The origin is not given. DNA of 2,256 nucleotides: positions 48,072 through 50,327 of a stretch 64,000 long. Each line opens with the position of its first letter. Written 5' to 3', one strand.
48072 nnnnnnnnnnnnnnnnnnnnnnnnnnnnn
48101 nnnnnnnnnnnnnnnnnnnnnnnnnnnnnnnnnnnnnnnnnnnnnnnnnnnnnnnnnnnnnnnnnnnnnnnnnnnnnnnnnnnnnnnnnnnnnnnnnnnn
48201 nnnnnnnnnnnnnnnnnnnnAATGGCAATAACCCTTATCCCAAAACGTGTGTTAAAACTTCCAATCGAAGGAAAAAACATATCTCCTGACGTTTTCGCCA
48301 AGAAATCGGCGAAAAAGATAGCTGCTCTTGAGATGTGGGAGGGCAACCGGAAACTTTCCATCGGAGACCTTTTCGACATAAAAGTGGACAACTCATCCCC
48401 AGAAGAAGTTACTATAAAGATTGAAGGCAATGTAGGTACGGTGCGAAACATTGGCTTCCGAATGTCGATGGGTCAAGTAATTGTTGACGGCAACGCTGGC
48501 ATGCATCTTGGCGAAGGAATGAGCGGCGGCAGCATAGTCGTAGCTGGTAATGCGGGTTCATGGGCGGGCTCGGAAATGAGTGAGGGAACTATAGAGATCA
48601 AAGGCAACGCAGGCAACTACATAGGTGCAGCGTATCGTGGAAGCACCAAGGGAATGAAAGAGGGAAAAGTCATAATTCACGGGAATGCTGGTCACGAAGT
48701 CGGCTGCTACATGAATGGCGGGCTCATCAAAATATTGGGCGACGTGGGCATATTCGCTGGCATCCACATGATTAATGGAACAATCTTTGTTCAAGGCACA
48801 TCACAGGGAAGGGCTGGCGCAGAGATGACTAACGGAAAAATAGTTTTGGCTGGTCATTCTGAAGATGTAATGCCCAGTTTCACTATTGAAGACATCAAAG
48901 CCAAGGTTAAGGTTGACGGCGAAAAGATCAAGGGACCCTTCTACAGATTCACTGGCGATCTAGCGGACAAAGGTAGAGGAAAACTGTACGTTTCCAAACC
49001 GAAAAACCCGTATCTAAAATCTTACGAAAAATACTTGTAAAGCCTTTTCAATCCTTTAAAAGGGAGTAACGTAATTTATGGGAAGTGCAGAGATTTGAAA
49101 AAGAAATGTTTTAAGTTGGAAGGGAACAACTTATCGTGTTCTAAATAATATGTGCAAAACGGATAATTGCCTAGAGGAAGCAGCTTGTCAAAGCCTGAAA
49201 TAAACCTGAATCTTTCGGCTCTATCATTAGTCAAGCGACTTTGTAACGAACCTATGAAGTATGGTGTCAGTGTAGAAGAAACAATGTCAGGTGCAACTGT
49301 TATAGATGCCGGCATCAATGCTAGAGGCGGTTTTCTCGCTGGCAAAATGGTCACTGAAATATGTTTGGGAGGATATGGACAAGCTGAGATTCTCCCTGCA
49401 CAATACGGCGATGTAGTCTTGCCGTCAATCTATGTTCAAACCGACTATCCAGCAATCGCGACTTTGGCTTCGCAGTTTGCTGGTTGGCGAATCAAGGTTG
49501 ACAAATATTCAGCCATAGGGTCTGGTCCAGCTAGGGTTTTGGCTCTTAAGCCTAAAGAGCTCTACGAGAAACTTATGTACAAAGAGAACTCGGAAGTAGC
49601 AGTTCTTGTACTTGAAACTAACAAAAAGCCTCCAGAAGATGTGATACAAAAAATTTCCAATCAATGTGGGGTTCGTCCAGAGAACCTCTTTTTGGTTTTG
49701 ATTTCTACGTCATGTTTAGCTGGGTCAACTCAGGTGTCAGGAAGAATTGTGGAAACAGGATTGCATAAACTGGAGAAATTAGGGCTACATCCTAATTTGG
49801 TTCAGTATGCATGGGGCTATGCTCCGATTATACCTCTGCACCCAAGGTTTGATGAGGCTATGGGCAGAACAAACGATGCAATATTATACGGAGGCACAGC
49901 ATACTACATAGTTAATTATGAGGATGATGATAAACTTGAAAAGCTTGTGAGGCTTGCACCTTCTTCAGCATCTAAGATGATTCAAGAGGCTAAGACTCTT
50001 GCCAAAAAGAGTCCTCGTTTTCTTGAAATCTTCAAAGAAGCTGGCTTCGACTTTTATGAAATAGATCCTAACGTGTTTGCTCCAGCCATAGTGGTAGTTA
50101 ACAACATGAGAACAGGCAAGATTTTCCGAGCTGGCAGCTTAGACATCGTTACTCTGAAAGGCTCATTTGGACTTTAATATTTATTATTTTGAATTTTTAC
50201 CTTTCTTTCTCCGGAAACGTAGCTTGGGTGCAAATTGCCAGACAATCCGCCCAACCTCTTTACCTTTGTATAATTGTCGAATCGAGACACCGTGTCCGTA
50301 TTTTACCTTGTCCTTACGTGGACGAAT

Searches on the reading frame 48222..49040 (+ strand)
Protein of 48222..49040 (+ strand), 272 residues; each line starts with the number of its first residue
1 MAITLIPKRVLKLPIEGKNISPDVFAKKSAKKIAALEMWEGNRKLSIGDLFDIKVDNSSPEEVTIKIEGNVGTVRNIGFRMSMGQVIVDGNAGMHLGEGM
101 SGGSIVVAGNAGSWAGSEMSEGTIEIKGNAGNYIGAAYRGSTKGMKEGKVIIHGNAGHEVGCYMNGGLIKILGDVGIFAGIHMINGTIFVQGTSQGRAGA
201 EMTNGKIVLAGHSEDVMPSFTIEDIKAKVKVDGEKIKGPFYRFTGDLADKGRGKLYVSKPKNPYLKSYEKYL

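Call 93: search_protein_families(library=pfam, proteins=[window:48222-49040:+], max_evalue=0.00001)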
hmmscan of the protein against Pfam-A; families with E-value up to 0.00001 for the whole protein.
window:48222-49040:+ (272 aa): 1 family
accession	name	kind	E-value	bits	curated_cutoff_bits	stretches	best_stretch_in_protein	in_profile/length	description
PF01493.24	GXGXG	-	3e-09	37.1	32.5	1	61-197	30-168/190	GXGXG motif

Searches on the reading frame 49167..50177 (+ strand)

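Call 93: search_protein_families(library=pfam, proteins=[window:49167-50177:+], max_evalue=0.00001)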
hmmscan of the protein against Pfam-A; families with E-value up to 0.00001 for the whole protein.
window:49167-50177:+ (336 aa): 1 family
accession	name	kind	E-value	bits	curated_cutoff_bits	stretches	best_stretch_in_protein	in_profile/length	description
PF02289.21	MCH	-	2.7e-107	359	25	1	14-334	2-311/311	Cyclohydrolase (MCH)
